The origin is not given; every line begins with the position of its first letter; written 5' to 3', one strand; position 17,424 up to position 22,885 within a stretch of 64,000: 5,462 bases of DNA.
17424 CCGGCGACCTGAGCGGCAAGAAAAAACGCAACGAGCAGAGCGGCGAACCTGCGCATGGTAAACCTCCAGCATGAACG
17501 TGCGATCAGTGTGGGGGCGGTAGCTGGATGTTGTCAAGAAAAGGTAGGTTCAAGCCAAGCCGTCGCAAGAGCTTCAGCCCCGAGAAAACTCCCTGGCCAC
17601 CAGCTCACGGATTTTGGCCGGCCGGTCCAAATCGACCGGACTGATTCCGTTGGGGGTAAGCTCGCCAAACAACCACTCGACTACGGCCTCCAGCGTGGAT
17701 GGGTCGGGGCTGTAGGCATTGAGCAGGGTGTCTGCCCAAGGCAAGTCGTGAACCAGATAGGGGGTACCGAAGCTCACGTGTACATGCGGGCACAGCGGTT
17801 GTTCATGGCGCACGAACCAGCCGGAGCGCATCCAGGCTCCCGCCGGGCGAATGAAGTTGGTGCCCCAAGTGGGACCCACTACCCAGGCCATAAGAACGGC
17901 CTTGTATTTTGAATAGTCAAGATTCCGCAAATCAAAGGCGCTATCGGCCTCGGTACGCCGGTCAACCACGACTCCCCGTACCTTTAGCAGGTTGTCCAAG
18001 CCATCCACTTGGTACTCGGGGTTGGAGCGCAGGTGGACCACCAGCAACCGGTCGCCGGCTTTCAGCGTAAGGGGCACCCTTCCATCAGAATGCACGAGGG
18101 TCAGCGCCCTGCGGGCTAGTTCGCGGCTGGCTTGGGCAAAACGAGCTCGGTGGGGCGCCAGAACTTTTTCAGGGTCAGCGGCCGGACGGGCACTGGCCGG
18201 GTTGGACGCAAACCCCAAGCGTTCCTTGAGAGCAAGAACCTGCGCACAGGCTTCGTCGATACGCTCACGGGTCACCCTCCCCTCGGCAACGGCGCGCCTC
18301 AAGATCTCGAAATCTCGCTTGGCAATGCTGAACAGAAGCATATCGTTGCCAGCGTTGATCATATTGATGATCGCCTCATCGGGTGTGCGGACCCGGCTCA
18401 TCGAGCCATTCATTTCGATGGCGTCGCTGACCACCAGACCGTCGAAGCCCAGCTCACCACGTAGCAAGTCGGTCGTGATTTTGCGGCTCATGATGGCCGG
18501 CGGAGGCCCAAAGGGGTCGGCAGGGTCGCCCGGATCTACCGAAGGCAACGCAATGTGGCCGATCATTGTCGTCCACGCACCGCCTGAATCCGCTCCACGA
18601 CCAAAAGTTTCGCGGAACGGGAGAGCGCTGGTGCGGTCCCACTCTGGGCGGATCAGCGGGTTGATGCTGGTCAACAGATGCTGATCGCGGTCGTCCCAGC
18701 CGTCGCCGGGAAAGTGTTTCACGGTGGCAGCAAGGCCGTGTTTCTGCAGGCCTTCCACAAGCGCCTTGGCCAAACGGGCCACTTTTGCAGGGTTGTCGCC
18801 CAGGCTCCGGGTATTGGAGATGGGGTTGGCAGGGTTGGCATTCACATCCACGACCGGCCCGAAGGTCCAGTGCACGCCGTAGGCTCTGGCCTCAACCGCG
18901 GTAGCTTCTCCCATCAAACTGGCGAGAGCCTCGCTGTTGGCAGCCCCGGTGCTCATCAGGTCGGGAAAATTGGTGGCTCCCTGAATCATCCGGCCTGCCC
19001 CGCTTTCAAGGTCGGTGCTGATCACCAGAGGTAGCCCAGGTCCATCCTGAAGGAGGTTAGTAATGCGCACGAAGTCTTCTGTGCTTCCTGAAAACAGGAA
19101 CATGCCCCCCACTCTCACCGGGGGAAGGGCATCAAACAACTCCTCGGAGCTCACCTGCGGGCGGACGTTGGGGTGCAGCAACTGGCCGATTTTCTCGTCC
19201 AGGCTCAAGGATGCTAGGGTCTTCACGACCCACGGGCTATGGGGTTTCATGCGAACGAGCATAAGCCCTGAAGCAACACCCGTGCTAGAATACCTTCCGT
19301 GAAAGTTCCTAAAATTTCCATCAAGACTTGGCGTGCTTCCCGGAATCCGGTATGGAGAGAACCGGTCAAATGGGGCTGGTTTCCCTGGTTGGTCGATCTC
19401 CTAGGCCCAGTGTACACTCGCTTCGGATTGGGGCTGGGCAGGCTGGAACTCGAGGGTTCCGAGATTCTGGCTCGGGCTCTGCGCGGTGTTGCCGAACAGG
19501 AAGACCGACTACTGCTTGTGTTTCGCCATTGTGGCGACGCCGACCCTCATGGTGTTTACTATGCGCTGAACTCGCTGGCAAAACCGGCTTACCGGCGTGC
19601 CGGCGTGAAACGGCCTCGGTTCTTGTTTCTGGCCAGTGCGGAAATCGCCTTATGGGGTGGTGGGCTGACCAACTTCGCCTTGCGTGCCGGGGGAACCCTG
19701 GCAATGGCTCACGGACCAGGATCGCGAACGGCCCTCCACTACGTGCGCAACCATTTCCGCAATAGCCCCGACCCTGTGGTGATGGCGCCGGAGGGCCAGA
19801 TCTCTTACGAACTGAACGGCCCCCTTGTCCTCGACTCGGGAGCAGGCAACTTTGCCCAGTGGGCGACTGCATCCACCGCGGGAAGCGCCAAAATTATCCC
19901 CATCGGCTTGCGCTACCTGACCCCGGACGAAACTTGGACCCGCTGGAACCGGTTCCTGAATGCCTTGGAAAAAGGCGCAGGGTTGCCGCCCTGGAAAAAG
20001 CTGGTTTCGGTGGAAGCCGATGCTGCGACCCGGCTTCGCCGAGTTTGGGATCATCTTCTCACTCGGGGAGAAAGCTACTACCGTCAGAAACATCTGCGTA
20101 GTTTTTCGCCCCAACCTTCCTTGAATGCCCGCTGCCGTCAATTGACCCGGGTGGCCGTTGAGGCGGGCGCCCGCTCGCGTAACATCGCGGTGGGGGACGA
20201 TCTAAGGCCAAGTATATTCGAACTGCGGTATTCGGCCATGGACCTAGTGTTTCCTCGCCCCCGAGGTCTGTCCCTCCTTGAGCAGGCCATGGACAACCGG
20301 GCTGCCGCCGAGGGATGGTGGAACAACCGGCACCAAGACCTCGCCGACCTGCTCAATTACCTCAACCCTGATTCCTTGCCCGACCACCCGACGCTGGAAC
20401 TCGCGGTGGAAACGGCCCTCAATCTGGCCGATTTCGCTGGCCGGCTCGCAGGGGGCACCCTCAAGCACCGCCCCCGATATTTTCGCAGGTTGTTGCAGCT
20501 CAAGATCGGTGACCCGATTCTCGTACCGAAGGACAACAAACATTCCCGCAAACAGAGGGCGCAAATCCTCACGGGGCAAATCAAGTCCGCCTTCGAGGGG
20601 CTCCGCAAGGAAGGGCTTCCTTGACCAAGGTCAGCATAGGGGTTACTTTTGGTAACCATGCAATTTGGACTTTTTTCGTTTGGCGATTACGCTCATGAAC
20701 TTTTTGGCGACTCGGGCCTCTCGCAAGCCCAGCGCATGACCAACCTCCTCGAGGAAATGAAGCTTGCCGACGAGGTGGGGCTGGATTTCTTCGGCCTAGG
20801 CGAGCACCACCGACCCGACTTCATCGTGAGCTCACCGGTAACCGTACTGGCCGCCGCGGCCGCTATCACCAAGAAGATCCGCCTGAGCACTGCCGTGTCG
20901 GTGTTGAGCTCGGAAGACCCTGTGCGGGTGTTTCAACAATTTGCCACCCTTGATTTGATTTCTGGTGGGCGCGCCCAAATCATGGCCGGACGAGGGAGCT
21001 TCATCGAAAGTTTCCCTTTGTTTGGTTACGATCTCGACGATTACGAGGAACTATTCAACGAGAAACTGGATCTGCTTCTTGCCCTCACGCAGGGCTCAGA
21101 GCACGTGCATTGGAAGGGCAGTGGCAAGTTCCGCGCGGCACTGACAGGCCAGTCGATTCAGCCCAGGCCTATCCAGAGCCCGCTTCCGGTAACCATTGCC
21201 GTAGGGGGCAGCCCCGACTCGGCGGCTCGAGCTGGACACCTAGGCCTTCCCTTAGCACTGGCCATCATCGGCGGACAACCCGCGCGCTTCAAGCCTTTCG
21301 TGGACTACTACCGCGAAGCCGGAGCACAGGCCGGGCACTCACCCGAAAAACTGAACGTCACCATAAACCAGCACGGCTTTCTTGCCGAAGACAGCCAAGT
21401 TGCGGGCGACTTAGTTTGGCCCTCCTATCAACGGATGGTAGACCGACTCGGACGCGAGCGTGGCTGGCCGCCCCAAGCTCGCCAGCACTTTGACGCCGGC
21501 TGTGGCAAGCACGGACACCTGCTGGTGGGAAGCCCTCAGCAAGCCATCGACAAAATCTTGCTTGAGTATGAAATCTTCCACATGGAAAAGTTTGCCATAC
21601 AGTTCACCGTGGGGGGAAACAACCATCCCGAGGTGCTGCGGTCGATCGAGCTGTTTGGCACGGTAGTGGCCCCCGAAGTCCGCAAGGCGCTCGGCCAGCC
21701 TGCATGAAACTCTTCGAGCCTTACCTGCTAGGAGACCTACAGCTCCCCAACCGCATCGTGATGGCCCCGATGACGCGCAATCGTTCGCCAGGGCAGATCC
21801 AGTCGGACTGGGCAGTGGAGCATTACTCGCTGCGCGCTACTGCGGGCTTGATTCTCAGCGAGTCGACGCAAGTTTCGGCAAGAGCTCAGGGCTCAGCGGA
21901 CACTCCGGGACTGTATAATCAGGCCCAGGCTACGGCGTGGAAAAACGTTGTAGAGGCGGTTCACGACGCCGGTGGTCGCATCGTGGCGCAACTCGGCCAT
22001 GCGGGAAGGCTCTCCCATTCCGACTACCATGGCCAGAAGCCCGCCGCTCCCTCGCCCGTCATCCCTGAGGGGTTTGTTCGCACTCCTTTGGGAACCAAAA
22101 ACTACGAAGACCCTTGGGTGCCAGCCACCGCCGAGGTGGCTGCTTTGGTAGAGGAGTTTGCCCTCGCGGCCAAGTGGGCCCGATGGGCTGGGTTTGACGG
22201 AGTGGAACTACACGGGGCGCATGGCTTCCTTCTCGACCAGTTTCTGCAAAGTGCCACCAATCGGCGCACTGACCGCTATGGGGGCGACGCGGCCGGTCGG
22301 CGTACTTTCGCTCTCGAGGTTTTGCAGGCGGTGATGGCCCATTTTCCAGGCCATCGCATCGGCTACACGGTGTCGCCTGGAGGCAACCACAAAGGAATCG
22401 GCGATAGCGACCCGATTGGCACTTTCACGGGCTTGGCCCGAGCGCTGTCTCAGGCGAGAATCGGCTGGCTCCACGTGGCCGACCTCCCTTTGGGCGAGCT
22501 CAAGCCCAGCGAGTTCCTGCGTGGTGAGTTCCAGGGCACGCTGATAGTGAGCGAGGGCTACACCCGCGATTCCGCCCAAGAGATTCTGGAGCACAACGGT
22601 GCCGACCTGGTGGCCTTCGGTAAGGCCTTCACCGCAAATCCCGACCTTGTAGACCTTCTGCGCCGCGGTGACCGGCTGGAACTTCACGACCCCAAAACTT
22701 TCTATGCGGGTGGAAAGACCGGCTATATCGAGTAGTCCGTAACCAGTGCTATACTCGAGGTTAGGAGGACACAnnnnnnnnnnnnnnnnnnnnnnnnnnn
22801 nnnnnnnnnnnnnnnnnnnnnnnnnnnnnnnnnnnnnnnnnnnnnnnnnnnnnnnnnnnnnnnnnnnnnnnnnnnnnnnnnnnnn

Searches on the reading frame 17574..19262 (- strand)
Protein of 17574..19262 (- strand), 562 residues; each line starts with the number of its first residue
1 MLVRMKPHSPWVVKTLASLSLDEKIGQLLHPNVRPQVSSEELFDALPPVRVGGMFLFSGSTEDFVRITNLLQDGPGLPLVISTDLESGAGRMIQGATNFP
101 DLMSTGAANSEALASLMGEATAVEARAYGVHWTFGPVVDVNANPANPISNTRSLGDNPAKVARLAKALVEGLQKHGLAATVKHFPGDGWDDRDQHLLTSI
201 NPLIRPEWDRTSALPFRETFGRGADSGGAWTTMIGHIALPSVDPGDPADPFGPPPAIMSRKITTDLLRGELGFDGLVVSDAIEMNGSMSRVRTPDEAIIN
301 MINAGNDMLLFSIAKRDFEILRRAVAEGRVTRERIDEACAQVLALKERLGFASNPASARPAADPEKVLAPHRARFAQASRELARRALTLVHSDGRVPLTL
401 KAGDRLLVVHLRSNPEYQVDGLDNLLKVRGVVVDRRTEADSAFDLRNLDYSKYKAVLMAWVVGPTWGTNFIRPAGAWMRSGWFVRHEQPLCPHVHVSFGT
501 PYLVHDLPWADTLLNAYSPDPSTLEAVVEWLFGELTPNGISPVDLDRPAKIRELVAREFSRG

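Call 75: search_protein_families(library=pfam, proteins=[window:17574-19262:-], max_evalue=0.001)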
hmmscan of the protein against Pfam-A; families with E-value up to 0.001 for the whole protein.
window:17574-19262:- (562 aa): 1 family
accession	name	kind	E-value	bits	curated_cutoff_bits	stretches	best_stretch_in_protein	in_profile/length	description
PF00933.27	Glyco_hydro_3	-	3.2e-61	207.9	27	1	21-344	2-315/316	Glycosyl hydrolase family 3 N terminal domain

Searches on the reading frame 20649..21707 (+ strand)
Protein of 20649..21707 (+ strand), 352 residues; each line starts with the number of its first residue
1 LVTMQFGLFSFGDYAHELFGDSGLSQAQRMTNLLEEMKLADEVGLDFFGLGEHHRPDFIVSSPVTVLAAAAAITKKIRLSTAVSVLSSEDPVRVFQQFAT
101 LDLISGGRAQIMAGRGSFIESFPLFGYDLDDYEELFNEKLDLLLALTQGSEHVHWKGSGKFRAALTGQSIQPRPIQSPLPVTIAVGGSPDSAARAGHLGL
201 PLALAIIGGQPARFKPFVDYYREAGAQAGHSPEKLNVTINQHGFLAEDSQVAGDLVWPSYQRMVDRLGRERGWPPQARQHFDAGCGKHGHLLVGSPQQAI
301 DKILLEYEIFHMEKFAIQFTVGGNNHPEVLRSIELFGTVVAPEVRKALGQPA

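Call 26: search_protein_families(library=pfam, proteins=[window:20649-21707:+], max_evalue=0.001)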
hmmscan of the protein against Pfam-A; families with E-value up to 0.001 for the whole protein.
window:20649-21707:+ (352 aa): 1 family
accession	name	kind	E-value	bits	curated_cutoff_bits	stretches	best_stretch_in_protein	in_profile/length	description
PF00296.26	Bac_luciferase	-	7.9e-53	180.3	27.9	1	22-305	13-306/314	Luciferase-like monooxygenase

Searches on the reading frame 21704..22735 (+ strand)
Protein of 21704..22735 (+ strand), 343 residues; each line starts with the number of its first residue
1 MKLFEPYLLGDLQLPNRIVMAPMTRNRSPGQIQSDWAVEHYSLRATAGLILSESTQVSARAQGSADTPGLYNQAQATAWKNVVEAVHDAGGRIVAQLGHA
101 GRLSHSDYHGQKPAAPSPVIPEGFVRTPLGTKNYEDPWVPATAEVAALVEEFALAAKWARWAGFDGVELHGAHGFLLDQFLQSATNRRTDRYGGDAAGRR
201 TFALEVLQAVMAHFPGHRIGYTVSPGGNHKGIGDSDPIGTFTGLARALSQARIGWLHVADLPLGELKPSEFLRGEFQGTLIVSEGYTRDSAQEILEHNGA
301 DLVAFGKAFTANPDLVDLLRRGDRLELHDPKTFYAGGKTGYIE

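Call 26: search_protein_families(library=pfam, proteins=[window:21704-22735:+], max_evalue=0.001)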
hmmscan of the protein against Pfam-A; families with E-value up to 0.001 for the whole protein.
window:21704-22735:+ (343 aa): 1 family
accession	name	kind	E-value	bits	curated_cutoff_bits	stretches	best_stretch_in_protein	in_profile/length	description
PF00724.26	Oxidored_FMN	-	7e-63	213.4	27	1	2-322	1-338/342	NADH:flavin oxidoreductase / NADH oxidase family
